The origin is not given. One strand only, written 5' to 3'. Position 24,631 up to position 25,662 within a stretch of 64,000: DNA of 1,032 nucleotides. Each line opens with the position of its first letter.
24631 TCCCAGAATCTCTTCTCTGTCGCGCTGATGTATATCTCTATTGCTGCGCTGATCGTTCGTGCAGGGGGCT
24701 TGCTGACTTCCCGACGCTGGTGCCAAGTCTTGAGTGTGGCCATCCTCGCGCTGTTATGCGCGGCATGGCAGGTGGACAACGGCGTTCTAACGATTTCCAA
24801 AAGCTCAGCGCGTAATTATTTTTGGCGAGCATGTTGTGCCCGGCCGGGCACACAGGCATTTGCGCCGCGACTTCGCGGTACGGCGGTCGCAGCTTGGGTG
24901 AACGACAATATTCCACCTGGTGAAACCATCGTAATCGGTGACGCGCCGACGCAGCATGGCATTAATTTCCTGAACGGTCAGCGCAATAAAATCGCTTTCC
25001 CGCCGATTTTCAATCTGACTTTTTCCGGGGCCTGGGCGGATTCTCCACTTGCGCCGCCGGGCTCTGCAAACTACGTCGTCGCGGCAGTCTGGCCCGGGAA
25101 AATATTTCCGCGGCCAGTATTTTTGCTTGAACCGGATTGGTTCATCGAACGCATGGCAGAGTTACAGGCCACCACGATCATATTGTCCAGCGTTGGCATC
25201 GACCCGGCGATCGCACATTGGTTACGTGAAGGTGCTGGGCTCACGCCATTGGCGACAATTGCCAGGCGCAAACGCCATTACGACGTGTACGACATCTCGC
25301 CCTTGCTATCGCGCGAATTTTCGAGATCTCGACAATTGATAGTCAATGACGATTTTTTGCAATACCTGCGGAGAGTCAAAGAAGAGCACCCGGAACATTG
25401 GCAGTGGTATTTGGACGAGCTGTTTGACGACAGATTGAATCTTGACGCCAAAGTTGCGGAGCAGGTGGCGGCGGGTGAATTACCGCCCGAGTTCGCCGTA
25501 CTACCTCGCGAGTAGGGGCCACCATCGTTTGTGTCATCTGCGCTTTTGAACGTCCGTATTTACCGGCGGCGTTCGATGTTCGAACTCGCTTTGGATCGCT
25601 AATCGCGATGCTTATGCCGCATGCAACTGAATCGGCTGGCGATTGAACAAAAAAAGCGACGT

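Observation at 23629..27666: Two tandem GT-C (ArnT/PMT-like) membrane glycosyltransferases inside the locus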

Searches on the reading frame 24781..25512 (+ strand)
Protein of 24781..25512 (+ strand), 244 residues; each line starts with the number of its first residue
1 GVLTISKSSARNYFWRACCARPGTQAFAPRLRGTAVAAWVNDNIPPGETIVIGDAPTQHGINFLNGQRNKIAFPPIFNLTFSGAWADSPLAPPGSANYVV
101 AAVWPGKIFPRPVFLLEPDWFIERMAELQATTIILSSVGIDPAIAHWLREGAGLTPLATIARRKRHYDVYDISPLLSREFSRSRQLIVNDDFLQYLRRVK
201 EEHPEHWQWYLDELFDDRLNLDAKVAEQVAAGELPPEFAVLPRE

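Call 45: search_solved_structures(query=A4, max_evalue=10, show_alignments=0)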
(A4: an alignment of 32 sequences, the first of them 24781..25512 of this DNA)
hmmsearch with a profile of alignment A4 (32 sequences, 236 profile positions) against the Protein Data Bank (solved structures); distinct sequences matched with E-value up to 10: 5.
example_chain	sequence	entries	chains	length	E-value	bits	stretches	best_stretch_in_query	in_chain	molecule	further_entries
9ygm_LP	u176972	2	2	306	0.074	15.6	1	180-226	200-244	60S ribosomal protein uL18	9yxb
1g1x_B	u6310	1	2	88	1.4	11.4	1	183-209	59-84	30S RIBOSOMAL PROTEIN S15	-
1fka_O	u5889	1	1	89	1.4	11.4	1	183-209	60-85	30S RIBOSOMAL PROTEIN S15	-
8tcg_C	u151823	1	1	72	1.5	11.3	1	21-47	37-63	Minibinder B6_BP_dslf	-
3a5u_A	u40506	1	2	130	2.3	10.7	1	36-83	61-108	Single-stranded DNA-binding protein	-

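Call 52: predict_structure(alignment_id=A4)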
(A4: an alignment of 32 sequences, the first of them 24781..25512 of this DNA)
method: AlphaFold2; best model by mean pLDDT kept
length: 244 residues; sequences in the alignment: 32
mean_pLDDT: 90.2   pTM: 0.85
mean pLDDT of the five models: 90.2, 89.3, 87.5, 86.8, 86.7
residues with pLDDT >= 90: 171; 70-90: 63; 50-70: 9; < 50: 1
segments of 3 or more residues with pLDDT < 50: none
pLDDT, mean of each block of 10 residues (from residue 1): 65 80 71 94 98 94 95 96 86 90 90 94 95 95 93 89 93 83 88 96 96 96 97 96 83
secondary structure, 60 per line:
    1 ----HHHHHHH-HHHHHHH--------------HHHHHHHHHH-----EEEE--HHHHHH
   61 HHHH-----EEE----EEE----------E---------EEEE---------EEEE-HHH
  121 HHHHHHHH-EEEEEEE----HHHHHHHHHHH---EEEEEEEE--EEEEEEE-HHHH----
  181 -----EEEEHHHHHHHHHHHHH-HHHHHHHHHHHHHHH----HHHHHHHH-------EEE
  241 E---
elements in order: H5-11 H13-19 H34-43 E49-52 H55-64 E70-72 E77-79 E100-103 E113-116 H118-128 E130-136 H141-151 E155-162 E165-171 H173-176 E186-189 H190-202 H204-218 H223-230 E238-241

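Call 54: fold_search(model_id=the predicted structure, library=pdb)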
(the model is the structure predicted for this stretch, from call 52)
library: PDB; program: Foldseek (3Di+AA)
matches with E <= 10: 736; with E <= 0.001: 0
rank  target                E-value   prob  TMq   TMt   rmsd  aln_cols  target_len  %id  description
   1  3cjt_G                5.5e-02  0.41  0.25  0.25   9.0       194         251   14  Ribosomal protein L11 methyltransferase (PrmA) in complex with dimethylated ribosomal protein L11 (released 2008-05-20)
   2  2nxj_A                8.4e-02  0.47  0.27  0.26   7.6       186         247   11  T.thermophilus ribosomal protein L11 methyltransferase (PrmA) in space group P 21 21 2 (released 2006-12-26)
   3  1ufk                  9.5e-02  0.44  0.26  0.25   7.7       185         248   12  Crystal structure of TT0836 (released 2003-11-30)
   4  3jtw_B                9.5e-02  0.11  0.17  0.22  10.3       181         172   13  Crystal structure of Putative dihydrofolate reductase (YP_805003.1) from PEDIOCOCCUS PENTOSACEUS ATCC 25745 at 1.90 A  (released 2009-10-06)
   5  2nxe_A                1.2e-01  0.35  0.25  0.24   7.6       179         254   13  T. thermophilus ribosomal protein L11 methyltransferase (PrmA) in complex with S-Adenosyl-L-Methionine (released 2006-12-26)
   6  7yri_A                1.2e-01  0.21  0.24  0.26  18.4       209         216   12  S-adenosylmethionine sensor upstream of mTORC1 (released 2023-08-16)
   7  2nxj_B                1.3e-01  0.30  0.25  0.25   8.7       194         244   11  T.thermophilus ribosomal protein L11 methyltransferase (PrmA) in space group P 21 21 2 (released 2006-12-26)
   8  6pqb_D                1.3e-01  0.16  0.21  0.20  12.9       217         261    6  Crystal structure of aminoglycoside-resistance methyltransferase RmtC bound to S-adenosylhomocysteine (SAH) (released 2019-10-16)
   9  2zbq                  1.4e-01  0.35  0.26  0.26   8.1       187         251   11  Crystal structure of ribosomal protein L11 methyltransferase from Thermus thermophilus in complex with S-adenosyl-L-homo (released 2008-11-11)
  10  2nxn_A                1.6e-01  0.30  0.24  0.24   8.3       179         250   12  T. thermophilus ribosomal protein L11 methyltransferase (PrmA) in complex with ribosomal protein L11 (released 2006-12-26)
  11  4isc                  1.6e-01  0.18  0.23  0.30  12.3       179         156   13  Crystal structure of a putative Methyltransferase from Pseudomonas syringae (released 2013-02-20)
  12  8h27_B                1.8e-01  0.23  0.28  0.33   9.0       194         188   13  Crystal structure of MnmM from S. aureus complexed with SAM (2.04 A) (released 2023-01-25)
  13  3ofk_C                1.8e-01  0.23  0.27  0.31   9.9       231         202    9  Crystal structure of N-methyltransferase NodS from Bradyrhizobium japonicum WM9 in complex with S-adenosyl-l-homocyste (released 2010-10-27)
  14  2fpo_D                1.8e-01  0.16  0.22  0.28  10.6       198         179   11  Putative methyltransferase yhhF from Escherichia coli. (released 2006-02-28)
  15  6fsp_F                1.9e-01  0.15  0.18  0.23   9.1       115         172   17  Crystal structure of APRT from Thermus thermophilus (released 2019-03-20)
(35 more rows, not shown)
